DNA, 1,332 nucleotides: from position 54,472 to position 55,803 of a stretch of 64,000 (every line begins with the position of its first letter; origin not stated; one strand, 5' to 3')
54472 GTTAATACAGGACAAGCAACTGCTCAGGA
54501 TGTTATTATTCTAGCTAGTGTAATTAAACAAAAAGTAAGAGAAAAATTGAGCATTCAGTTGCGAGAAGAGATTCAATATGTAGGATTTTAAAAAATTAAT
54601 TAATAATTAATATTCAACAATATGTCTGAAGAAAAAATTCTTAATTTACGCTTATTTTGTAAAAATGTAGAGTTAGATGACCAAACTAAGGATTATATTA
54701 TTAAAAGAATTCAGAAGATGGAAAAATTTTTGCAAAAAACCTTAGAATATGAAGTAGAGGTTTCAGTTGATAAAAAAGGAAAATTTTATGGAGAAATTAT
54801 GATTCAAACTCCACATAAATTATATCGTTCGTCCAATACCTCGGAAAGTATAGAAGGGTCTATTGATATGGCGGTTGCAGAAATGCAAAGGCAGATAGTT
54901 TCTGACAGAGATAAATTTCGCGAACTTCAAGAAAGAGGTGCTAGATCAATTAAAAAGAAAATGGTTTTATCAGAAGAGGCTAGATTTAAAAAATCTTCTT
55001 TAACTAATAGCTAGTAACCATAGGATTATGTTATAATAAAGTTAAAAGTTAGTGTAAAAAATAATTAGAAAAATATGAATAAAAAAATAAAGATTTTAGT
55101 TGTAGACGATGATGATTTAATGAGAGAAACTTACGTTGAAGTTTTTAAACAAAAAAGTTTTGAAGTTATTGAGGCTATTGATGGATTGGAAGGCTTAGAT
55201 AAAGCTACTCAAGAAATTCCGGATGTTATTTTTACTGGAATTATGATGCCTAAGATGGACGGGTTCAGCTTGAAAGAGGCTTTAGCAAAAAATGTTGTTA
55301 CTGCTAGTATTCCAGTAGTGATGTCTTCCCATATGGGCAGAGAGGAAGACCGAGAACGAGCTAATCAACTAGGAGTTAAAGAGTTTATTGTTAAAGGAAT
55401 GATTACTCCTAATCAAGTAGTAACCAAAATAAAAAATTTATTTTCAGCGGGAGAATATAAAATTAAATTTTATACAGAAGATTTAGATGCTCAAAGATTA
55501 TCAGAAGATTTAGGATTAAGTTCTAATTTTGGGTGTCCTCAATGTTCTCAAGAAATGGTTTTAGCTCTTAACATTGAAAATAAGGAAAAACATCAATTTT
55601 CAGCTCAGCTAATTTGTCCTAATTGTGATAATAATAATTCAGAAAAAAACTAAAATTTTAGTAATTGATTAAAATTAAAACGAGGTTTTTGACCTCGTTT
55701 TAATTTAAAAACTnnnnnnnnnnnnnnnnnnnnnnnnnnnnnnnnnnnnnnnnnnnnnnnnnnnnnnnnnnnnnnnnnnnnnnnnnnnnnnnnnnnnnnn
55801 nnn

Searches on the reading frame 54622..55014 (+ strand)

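Call 12: search_protein_families(library=pfam, proteins=[window:54622-55014:+], max_evalue=0.01)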
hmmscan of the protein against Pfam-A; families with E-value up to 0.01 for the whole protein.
window:54622-55014:+ (130 aa): 2 families
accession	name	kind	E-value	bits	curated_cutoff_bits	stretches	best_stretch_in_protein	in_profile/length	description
PF02482.25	Ribosomal_S30AE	-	1.8e-13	51.5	23.7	1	13-98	5-86/88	Sigma 54 modulation protein / S30EA ribosomal protein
PF18144.7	SMODS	-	0.0064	17.2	26.5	0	9-44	7-43/164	Second Messenger Oligonucleotide or Dinucleotide Synthetase domain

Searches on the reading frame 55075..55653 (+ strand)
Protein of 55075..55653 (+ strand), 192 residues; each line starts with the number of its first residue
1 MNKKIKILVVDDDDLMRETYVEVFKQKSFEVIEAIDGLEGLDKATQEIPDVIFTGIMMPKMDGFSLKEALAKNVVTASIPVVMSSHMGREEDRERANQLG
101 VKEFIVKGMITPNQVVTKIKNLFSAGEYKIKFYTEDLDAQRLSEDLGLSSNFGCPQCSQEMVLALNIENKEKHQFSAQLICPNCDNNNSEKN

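Call 12: search_protein_families(library=pfam, proteins=[window:55075-55653:+], max_evalue=0.01)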
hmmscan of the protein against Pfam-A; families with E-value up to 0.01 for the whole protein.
window:55075-55653:+ (192 aa): 3 families
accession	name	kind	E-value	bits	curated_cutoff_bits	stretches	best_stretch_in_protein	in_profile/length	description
PF00072.30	Response_reg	-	1.2e-19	71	30.2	1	7-119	1-110/111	Response regulator receiver domain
PF05129.18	Zn_ribbon_Elf1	-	0.00055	20.4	29.8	1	148-187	19-55/79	Transcription elongation factor Elf1 like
PF08274.17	Zn_Ribbon_YjdM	-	0.0035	17.8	30.8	1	154-185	5-26/30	PhnA Zinc-Ribbon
